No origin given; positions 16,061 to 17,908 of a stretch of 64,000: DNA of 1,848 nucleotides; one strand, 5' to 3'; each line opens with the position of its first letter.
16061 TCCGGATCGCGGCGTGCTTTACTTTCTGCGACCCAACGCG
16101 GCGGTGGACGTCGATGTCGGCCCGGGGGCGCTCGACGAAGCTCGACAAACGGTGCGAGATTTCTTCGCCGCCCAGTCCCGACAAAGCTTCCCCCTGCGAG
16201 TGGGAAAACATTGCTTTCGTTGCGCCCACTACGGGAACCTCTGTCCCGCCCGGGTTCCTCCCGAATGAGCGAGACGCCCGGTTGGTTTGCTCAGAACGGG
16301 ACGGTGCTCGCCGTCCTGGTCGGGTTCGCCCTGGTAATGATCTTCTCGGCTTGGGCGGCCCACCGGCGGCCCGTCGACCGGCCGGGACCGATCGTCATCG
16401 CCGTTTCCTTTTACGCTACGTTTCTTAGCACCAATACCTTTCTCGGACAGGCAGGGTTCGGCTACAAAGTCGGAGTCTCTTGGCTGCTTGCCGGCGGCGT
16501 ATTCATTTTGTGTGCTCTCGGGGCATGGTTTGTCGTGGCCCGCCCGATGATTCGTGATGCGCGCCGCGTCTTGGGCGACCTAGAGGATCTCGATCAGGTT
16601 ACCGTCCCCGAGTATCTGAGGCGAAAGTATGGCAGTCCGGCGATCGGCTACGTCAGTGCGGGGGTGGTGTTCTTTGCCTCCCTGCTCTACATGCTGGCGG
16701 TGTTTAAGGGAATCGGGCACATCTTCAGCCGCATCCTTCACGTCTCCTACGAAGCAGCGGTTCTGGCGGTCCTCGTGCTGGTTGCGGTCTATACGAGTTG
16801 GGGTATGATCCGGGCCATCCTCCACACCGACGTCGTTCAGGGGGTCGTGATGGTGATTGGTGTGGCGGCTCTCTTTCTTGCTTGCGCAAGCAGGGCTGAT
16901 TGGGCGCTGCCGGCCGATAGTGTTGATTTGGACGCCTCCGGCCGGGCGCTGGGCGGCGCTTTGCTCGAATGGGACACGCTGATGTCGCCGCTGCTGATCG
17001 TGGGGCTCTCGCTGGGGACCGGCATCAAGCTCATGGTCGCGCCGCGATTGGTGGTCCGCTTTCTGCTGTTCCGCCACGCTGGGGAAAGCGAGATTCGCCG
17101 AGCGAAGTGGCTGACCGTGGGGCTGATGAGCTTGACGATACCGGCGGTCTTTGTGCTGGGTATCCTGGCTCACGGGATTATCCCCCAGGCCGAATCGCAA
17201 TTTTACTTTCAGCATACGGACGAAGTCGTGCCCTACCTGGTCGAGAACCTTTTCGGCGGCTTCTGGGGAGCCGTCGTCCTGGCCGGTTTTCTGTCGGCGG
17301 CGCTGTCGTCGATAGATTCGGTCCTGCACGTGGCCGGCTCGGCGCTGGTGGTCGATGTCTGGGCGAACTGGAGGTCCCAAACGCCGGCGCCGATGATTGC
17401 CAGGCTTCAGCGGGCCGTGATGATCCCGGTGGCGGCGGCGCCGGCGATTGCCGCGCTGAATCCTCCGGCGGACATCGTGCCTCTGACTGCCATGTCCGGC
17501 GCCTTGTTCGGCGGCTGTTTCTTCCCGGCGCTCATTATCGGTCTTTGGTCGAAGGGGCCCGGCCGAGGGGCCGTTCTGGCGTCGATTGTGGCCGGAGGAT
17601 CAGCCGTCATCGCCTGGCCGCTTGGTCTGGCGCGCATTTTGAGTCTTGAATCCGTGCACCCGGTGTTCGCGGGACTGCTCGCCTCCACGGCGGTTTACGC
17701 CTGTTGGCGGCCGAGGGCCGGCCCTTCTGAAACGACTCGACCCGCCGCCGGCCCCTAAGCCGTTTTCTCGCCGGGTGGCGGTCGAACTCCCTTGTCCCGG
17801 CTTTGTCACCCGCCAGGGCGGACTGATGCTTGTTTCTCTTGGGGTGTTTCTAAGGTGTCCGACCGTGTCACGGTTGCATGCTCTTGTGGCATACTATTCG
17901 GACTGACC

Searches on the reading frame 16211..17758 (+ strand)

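Call 10: search_protein_families(library=ncbifam, proteins=[window:16211-17758:+])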
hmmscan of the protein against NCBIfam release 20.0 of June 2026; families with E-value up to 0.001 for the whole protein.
window:16211-17758:+ (515 aa): 7 families
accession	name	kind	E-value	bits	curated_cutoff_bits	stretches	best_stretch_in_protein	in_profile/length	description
TIGR00813.1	sss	superfamily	1.3e-34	120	184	1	60-462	10-411/411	sodium/solute symporter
TIGR02121.1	Na_Pro_sym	equivalog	3.3e-32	111.8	515.5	1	59-486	39-455/488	sodium/proline symporter PutP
TIGR02119.1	panF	equivalog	5.4e-29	101.5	328.05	1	60-482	44-450/471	sodium/pantothenate symporter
TIGR03648.1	Na_symport_lg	subfamily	2.4e-22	79.1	320.75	2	69-224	45-191/547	VC_2705 family sodium/solute symporter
NF011948.0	PRK15419.1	equivalog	4.8e-11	42.2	955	1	59-470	43-445/502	sodium/proline symporter PutP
NF009135.0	PRK12488.1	subfamily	4.4e-06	25.5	850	1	70-468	81-475/549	cation/acetate symporter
NF006903.2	PRK09395.1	subfamily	9.1e-06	24.3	750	1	70-467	84-477/552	cation/acetate symporter ActP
